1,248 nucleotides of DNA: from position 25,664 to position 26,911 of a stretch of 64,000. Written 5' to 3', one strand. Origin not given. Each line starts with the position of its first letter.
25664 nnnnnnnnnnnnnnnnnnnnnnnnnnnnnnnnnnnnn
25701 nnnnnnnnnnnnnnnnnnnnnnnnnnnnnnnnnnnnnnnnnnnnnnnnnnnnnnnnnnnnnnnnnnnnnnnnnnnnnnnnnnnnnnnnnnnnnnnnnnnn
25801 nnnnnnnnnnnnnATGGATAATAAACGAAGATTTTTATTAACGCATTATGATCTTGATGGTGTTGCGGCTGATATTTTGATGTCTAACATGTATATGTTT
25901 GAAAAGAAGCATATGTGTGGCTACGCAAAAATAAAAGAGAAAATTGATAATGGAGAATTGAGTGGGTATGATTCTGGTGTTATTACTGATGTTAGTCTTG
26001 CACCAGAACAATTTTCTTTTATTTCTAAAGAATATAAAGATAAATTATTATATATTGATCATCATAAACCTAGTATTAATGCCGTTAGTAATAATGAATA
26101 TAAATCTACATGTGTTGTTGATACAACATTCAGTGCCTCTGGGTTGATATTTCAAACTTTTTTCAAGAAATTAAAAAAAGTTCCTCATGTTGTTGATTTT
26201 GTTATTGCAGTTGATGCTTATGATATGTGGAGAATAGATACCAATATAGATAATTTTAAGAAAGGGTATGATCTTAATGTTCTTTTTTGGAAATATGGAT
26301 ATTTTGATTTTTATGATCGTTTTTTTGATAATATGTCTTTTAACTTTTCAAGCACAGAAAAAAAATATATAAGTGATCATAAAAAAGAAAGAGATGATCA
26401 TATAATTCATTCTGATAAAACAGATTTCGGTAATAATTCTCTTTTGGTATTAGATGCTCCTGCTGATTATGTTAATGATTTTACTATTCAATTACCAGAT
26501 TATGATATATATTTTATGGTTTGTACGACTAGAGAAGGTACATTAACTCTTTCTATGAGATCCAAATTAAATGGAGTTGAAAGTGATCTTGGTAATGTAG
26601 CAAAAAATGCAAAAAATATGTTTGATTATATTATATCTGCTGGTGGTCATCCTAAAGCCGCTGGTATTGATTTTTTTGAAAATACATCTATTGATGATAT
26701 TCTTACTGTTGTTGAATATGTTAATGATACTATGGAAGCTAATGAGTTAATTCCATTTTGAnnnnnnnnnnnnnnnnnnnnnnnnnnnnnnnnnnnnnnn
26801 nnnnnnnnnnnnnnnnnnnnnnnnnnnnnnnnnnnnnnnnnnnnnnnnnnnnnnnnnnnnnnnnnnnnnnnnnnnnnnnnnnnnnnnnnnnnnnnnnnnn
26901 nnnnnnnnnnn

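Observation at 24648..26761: Candidate anti-defence island: metallophosphoesterase, NADAR and DHH/DHHA1 phosphoesterase, inserted between helicase and primase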

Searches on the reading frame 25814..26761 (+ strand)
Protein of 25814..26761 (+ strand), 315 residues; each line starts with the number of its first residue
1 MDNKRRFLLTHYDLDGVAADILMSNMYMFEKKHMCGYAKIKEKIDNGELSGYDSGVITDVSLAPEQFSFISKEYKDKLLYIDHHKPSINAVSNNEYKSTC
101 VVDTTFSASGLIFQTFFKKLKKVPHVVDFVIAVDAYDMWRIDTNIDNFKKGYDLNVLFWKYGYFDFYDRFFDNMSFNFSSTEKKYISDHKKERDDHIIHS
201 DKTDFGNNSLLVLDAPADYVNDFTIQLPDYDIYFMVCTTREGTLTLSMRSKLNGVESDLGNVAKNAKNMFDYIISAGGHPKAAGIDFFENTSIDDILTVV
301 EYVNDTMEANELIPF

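Call 3: search_protein_families(library=pfam, proteins=[window:25814-26761:+], max_evalue=0.01)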
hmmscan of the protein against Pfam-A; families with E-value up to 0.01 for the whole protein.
window:25814-26761:+ (315 aa): 1 family
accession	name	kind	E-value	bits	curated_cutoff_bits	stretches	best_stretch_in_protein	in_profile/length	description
PF01368.27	DHH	-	5.1e-05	24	28.1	1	9-117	5-103/125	DHH family, N-terminal domain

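Call 4: search_protein_families(library=phrogs, proteins=[window:25814-26761:+], max_evalue=0.001)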
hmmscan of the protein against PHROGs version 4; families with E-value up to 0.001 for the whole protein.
window:25814-26761:+ (315 aa): 1 family
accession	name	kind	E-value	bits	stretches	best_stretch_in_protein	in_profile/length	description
phrog_4771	-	other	8.8e-18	65.5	1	7-286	20-282/363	DHH phosphoesterase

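Call 6: search_protein_families(library=padloc, proteins=[window:25814-26761:+], max_evalue=0.01)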
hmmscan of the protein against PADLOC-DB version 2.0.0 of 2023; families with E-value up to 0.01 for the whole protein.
window:25814-26761:+ (315 aa): 0 families

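Call 7: search_protein_families(library=ncbifam, proteins=[window:25814-26761:+], max_evalue=0.01)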
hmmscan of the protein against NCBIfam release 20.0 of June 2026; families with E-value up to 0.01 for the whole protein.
window:25814-26761:+ (315 aa): 2 families
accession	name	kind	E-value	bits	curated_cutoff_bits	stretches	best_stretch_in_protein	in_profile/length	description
NF053576.1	RecJ_archaeal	equivalog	2.4e-05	23.4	360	1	8-96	16-108/452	RecJ family nuclease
NF040701.1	RecJ_Meth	equivalog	0.0014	17.5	550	1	7-94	11-100/449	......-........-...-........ exonuclease RecJ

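Call 8: search_dna_similar(query=window:25814-26761:+, collection=phages, mode=protein, max_rows=40, max_evalue=0.001)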
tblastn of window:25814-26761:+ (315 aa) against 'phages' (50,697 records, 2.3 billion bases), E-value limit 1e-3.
Records with a match: 7; places in all: 7; records where one place covers at least 80% of the query: 6.
Best place of each record, by identity: <60% 7.
By first word of the organism name: Bacillus 3; Lysinibacillus 2; Streptococcus 1; Moorella 1.
By host as written in the record: Lysinibacillus fusiformis 2; Bacillus subtilis W-23-S(r); Bacillus licheniformis ATCC 9945a 2; Bacillus sp. ET1 1; Streptococcus agalactiae 1; Moorella thermoacetica DSM 103132 1.
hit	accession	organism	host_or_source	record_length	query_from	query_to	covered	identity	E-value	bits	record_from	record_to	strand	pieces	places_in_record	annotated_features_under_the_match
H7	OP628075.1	Lysinibacillus phage vB_LfM_LysYB1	Lysinibacillus fusiformis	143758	8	284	88%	29.4%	6e-10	66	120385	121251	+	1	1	phosphohydrolase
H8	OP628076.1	Lysinibacillus phage vB_LfM_LysYB2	Lysinibacillus fusiformis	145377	8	284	88%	29.4%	6e-10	66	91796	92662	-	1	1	phosphohydrolase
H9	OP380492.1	Bacillus phage Nachito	Bacillus sp. ET1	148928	8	300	93%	26.3%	1e-10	69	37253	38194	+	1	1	DHH family phosphoesterase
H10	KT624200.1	Bacillus phage SP-15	Bacillus subtilis W-23-S(r); Bacillus ...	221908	8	301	93%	25.2%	3e-4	49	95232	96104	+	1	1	phosphohydrolase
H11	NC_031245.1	Bacillus phage SP-15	Bacillus subtilis W-23-S(r); Bacillus ...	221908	8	301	93%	25.2%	3e-4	49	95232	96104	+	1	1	DHH phosphoesterase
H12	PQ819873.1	Streptococcus phage vB_SagM-GXN1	Streptococcus agalactiae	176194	8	284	88%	25.5%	3e-4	48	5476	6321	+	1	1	putative phosphohydrolase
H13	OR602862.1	Moorella phage MTATph1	Moorella thermoacetica DSM 103132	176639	8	139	42%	28.0%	2e-4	49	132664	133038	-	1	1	DHH phosphoesterase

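Call 13: find_related_loci(query=window:25814-26761:+, collection=viral_contigs, flank=8000)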
Query window:25814-26761:+ (315 aa) in viral_contigs; peptide patterns used: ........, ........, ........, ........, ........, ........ (x = any residue, [..] = any of these).
2 stretches matched a pattern, but none encodes a relative of the query by tblastn (E <= 1e-3).

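Call 14: find_homologous_proteins(query=window:25814-26761:+, max_evalue=0.001)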
Query window:25814-26761:+ (315 aa): 37 proteins with E <= 0.001 among 865 candidates.
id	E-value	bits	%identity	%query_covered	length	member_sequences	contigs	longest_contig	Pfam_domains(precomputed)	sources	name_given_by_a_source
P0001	2.1e-209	712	100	100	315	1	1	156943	-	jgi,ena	-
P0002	1.6e-116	407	60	99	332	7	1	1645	-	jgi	-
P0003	7.4e-113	395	55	99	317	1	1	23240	-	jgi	-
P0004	1.5e-104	368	51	99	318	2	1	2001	-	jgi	jgi:oligoribonuclease NrnB/cAMP/cGMP phosphodiesterase (DHH superfamily)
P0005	2.9e-100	354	50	100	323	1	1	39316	-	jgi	jgi:oligoribonuclease NrnB/cAMP/cGMP phosphodiesterase (DHH superfamily)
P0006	3.3e-100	354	51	100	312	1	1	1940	-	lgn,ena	-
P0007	7.5e-100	352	51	100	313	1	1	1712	PF01368.28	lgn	-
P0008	1.1e-98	348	52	100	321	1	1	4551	PF01368.28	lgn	-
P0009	1.2e-98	348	52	99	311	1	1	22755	-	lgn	-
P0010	4.9e-97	343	51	97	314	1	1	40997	PF02272.25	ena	-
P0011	8.7e-95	336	51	98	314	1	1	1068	PF01368.28,PF02272.25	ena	-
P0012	3.1e-93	331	51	99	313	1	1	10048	-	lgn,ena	-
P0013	1.2e-90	322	48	97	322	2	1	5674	PF01368.28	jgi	jgi:oligoribonuclease NrnB/cAMP/cGMP phosphodiesterase (DHH superfamily)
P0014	1.1e-89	319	49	97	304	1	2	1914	-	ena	-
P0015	2.0e-88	315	46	99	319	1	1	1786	PF01368.28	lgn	-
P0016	5.4e-88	313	46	99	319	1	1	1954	PF01368.28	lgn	-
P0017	5.9e-87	310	47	98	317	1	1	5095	PF01368.28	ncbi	-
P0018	3.6e-85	304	46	100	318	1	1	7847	PF01368.28,PF02272.25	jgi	-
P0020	2.5e-61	226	40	98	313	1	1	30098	PF01368.28,PF02272.25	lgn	-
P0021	9.0e-61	224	39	98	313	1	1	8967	PF02272.25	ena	-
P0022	1.3e-59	220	40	95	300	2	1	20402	PF01368.28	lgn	-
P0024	5.3e-48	182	36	99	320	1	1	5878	PF01368.28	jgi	-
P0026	9.8e-44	168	34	96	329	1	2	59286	PF01368.28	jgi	-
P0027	1.9e-40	157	32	97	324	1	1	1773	PF01368.28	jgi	jgi:oligoribonuclease NrnB/cAMP/cGMP phosphodiesterase (DHH superfamily)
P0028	5.1e-36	143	33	98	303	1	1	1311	PF01368.28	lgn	-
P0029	2.3e-31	127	30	99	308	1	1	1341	PF01368.28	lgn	-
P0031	2.5e-30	124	30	98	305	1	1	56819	PF01368.28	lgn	-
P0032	2.6e-30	124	32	96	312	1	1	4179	PF01368.28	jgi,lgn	jgi:hypothetical protein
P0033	1.6e-29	121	31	99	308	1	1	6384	PF01368.28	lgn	-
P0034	6.9e-28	116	29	98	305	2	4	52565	PF01368.28,PF02272.25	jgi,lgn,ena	jgi:oligoribonuclease NrnB/cAMP/cGMP phosphodiesterase (DHH superfamily)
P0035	1.6e-27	115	30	98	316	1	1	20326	PF01368.28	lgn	-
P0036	1.6e-21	95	27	93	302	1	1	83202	PF01368.28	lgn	-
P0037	8.6e-17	80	30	95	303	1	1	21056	PF01368.28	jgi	-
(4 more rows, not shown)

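Call 15: find_encoding_contigs(protein=P0005, flank=8000, max_places=2)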
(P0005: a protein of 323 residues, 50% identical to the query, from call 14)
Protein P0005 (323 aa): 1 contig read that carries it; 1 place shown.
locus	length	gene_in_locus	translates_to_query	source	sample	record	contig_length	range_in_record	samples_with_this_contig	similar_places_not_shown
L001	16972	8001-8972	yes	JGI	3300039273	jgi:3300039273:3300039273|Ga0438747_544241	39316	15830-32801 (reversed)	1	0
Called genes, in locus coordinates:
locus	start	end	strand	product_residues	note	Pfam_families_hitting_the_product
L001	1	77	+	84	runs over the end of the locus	-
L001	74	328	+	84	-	-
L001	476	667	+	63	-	-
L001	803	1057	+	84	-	-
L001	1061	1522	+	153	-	-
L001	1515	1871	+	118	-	-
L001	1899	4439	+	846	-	PF03104:DNA_pol_B_exo1, PF00136:DNA_pol_B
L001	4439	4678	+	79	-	-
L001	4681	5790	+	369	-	PF00154:RecA_N, PF06745:ATPase (faint), PF21096:RecA_C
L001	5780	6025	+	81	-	-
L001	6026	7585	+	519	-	PF13481:AAA_25 (weak), PF03796:DnaB_C, PF06745:ATPase (weak)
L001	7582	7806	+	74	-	-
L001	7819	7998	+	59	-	-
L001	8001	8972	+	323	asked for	-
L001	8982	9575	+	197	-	-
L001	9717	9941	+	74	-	-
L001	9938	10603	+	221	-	-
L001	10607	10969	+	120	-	PF23837:DUF7207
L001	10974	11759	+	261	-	-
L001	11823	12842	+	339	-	-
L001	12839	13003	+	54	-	-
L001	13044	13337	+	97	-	-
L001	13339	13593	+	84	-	-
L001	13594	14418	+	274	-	PF02511:Thy1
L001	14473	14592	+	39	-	-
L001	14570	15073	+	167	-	-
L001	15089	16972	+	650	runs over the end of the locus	PF21995:RNR-II_ins_dom (weak), PF02867:Ribonuc_red_lgC (faint)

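Call 16: find_encoding_contigs(protein=P0010, flank=8000, max_places=2)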
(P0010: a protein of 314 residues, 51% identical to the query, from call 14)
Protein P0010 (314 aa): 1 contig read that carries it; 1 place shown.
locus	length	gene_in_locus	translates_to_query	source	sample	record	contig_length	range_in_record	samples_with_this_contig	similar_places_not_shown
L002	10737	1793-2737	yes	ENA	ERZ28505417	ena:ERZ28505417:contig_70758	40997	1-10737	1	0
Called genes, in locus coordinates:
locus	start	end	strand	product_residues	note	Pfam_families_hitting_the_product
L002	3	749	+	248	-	?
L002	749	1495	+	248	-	PF00149:Metallophos, PF12850:Metallophos_2 (faint)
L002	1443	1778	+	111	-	-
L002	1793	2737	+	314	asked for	PF02272:DHHA1 (weak)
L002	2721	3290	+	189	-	-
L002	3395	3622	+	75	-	-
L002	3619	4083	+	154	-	-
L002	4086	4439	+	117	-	PF23837:DUF7207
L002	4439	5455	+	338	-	-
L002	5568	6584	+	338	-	-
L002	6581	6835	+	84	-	-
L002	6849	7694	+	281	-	PF02511:Thy1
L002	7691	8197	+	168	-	PF18907:DUF5662 (faint)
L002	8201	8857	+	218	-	PF07591:PT-HINT (weak)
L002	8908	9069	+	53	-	-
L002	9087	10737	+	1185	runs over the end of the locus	PF14890:Intein_splicing, PF14528:LAGLIDADG_3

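Call 17: find_encoding_contigs(protein=P0003, flank=8000, max_places=2)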
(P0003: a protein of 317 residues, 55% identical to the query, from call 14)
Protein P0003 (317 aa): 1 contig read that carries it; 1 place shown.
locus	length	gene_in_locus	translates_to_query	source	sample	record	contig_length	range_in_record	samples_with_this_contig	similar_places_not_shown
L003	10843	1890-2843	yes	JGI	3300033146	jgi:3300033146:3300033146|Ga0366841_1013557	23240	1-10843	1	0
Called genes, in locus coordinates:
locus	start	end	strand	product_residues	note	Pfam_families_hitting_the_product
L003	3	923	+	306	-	?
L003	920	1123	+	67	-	-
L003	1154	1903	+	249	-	PF00149:Metallophos, PF12850:Metallophos_2 (faint)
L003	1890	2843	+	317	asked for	-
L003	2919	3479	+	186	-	-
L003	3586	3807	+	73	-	-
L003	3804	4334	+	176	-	-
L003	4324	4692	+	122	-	PF23837:DUF7207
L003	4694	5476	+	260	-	-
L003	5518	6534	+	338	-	-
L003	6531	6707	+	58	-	-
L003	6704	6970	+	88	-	-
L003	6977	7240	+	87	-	-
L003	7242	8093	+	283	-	PF02511:Thy1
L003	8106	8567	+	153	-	-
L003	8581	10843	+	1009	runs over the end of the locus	PF21995:RNR-II_ins_dom (weak), PF02867:Ribonuc_red_lgC (faint), PF14890:Intein_splicing (weak), PF14528:LAGLIDADG_3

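Call 18: find_encoding_contigs(protein=P0026, flank=8000, max_places=2)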
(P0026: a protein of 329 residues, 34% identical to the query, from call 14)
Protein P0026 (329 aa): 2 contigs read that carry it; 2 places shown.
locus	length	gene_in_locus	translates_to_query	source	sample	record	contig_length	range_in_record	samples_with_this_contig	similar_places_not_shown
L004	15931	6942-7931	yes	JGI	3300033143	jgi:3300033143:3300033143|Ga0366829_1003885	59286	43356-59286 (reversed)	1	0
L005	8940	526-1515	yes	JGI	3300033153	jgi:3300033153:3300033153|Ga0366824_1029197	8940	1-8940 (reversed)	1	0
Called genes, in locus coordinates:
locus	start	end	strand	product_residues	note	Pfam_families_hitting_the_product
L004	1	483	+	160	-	?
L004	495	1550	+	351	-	PF00154:RecA_N (weak)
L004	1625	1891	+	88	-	-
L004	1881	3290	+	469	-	PF03796:DnaB_C, PF13481:AAA_25 (weak)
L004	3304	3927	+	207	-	PF06508:QueC (faint)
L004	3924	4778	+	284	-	PF04055:Radical_SAM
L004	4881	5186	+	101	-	-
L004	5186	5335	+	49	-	-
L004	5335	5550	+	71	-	-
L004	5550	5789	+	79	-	-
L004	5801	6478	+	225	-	-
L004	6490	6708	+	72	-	-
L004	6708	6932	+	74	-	-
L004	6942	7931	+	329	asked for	PF01368:DHH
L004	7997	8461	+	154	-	PF00565:SNase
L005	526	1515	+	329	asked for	PF01368:DHH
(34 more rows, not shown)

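Call 19: find_encoding_contigs(protein=P0034, flank=8000, max_places=3)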
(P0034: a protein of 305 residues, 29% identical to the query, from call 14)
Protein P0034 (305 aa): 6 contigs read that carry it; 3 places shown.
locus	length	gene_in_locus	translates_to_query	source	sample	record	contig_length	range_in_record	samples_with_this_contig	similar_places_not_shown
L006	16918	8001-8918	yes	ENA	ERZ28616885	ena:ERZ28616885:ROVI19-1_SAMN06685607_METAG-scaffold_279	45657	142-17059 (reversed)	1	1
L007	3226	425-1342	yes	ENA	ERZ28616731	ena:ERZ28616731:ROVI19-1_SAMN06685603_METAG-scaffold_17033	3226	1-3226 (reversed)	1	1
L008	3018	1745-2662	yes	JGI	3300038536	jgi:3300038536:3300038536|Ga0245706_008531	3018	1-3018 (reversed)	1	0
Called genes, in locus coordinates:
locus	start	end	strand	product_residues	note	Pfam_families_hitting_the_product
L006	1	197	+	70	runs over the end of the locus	-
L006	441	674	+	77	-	-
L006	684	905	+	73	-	-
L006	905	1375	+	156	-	PF08433:KTI12 (weak), PF13671:AAA_33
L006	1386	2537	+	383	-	PF00154:RecA_N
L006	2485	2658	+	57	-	-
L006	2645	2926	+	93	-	-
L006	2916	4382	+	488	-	PF06745:ATPase (faint), PF13481:AAA_25, PF03796:DnaB_C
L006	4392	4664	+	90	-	-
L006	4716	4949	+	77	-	-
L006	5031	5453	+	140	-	-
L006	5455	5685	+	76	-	-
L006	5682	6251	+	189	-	-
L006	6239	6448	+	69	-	-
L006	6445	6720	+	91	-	-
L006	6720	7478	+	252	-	PF00149:Metallophos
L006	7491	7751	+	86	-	-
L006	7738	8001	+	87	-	-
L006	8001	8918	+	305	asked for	PF01368:DHH, PF02272:DHHA1 (faint)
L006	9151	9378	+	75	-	-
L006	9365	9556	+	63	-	-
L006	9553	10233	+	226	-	-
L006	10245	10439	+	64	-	-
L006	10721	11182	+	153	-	PF01242:PTPS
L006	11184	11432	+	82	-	-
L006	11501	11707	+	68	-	-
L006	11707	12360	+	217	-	PF13353:Fer4_12, PF04055:Radical_SAM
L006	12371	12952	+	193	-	PF01227:GTP_cyclohydroI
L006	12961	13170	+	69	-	-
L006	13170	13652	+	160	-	-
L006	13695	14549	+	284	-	PF06414:Zeta_toxin (faint)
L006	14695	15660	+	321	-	-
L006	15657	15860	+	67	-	-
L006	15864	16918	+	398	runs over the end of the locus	?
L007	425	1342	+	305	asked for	PF01368:DHH, PF02272:DHHA1 (faint)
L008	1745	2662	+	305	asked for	PF01368:DHH, PF02272:DHHA1 (faint)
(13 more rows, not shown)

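Call 20: find_encoding_contigs(protein=P0036, flank=8000, max_places=2)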
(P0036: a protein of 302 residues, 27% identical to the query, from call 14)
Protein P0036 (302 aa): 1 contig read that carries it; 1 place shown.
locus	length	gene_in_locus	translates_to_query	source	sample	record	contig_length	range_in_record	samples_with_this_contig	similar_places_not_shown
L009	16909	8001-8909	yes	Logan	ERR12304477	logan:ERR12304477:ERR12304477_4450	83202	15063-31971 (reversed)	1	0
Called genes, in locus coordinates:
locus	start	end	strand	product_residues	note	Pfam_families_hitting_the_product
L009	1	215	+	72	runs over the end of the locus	-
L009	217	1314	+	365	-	-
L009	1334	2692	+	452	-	PF13238:AAA_18 (weak), PF13671:AAA_33 (weak)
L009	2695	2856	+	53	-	-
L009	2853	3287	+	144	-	-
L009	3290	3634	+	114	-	-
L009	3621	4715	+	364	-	PF00154:RecA_N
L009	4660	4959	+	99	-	-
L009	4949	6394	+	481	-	PF03796:DnaB_C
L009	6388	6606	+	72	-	-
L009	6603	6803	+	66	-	-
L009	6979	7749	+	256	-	PF00149:Metallophos, PF12850:Metallophos_2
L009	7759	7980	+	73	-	-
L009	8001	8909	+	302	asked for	PF01368:DHH (weak)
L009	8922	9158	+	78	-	-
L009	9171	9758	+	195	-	-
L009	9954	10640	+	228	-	-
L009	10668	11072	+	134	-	-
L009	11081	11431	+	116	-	-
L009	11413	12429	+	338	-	PF20691:TAGT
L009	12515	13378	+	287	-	-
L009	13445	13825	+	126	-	-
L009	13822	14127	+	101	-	-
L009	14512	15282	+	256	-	-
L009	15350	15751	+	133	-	-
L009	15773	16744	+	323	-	-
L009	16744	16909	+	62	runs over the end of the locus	-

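Call 21: find_encoding_contigs(protein=P0020, flank=8000, max_places=2)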
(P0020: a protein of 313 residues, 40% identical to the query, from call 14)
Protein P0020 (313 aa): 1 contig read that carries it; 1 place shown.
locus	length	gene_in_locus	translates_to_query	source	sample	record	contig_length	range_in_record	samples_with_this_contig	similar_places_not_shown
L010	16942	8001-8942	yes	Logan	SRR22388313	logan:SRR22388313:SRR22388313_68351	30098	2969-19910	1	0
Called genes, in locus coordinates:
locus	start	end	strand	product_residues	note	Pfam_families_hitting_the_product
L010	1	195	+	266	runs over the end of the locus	PF00156:Pribosyltran (weak)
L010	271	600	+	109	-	-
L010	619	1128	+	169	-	-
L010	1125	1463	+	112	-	-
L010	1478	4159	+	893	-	PF03104:DNA_pol_B_exo1, PF00136:DNA_pol_B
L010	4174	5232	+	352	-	PF00154:RecA_N, PF06745:ATPase (faint), PF21096:RecA_C (faint)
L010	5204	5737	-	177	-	PF07460:NUMOD3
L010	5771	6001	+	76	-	-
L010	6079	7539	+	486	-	PF03796:DnaB_C, PF06745:ATPase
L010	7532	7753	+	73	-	-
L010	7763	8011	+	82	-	-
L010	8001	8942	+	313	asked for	PF01368:DHH (faint), PF02272:DHHA1 (weak)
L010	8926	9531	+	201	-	-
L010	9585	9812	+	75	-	-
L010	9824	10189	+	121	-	PF23837:DUF7207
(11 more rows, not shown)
